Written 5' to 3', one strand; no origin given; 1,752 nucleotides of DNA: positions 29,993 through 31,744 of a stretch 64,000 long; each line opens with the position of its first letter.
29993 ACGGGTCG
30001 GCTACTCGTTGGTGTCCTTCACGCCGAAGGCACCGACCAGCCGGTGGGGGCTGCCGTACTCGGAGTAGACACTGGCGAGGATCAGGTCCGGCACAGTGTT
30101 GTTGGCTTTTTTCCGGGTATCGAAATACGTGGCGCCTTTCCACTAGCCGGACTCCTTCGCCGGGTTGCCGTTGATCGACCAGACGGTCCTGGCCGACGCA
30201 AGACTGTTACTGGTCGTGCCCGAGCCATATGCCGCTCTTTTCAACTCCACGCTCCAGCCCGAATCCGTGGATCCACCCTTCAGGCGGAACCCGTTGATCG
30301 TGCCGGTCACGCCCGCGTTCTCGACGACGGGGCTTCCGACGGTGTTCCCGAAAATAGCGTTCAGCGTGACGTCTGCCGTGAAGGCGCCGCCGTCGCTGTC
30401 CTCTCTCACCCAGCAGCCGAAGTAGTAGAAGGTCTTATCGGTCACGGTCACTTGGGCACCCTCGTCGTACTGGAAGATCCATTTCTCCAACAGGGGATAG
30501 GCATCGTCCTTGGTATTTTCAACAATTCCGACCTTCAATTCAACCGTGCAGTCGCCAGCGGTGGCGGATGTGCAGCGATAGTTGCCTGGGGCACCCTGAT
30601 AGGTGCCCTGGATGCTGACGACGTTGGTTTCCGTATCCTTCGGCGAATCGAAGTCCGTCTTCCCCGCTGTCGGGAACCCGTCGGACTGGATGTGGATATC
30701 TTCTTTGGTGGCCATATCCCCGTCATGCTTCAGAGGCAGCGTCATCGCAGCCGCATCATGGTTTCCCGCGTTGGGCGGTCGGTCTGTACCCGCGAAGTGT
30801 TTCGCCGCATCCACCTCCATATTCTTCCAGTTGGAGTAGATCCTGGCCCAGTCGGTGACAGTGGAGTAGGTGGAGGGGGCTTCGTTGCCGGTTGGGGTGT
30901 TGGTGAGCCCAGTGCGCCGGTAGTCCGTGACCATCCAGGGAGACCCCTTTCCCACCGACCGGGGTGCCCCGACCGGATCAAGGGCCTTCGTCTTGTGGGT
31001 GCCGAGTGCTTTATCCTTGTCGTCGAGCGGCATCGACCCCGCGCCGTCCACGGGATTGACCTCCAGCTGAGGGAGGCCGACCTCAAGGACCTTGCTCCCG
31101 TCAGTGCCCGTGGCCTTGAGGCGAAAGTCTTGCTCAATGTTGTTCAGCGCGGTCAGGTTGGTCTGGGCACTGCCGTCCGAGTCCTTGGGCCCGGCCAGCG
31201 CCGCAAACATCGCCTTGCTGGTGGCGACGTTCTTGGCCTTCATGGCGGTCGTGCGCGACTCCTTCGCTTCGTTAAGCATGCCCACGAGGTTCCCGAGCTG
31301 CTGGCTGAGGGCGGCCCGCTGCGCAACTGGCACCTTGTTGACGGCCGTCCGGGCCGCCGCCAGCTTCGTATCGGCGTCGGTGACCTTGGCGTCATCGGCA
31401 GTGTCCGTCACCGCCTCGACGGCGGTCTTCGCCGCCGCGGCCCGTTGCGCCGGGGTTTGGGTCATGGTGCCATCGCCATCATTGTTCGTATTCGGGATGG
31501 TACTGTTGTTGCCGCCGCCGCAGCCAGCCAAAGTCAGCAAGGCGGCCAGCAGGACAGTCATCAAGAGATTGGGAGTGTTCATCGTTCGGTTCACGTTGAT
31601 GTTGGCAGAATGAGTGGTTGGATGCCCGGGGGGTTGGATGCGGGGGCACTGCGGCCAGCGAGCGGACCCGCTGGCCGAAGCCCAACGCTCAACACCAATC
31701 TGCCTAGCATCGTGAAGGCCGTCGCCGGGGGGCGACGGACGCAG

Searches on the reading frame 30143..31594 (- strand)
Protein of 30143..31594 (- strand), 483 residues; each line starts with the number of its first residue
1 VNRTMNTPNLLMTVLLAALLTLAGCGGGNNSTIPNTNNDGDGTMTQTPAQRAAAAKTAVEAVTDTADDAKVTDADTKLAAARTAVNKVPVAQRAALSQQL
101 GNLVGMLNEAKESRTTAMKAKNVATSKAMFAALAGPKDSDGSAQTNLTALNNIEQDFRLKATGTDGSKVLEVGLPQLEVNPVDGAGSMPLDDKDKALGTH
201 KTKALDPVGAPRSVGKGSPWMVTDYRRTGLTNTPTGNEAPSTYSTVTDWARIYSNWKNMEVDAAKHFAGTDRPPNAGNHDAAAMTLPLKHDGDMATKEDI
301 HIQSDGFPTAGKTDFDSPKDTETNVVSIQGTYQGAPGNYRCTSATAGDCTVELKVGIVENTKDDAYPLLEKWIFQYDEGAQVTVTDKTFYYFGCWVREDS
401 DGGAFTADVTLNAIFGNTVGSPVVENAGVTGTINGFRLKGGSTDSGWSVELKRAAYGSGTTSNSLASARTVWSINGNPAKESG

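Call 8: search_protein_families(library=pfam, proteins=[window:30143-31594:-], max_evalue=0.01)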
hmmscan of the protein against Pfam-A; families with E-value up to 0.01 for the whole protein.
window:30143-31594:- (483 aa): 1 family
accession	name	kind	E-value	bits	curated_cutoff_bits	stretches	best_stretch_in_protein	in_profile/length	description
PF24381.1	DUF7537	-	0.0014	18.7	31.7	1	11-77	2-67/258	Family of unknown function (DUF7537)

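Call 63: search_protein_families(library=ncbifam, proteins=[window:30143-31594:-], max_evalue=0.1)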
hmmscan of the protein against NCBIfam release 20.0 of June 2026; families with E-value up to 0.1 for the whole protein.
window:30143-31594:- (483 aa): 5 families
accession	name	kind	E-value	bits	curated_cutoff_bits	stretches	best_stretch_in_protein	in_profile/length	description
NF058595.1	invert_tail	domain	0.0019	18.5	37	1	9-44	56-91/113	lipo-invert putative C-terminal anchoring domain-containing protein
NF045774.1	cytochro_C551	exception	0.0076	16.2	118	1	10-51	4-44/110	cytochrome c551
NF005832.0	PRK07735.1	equivalog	0.021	14.1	431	1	51-145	99-230/430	NADH-quinone oxidoreductase subunit C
NF047847.2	SS_mature_LptM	equivalog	0.036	14.2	27.7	1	5-26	1-21/31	LPS translocon maturation chaperone LptM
NF010293.0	PRK13733.1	subfamily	0.067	13.5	150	0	11-124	5-115/171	F-type conjugal transfer protein TraV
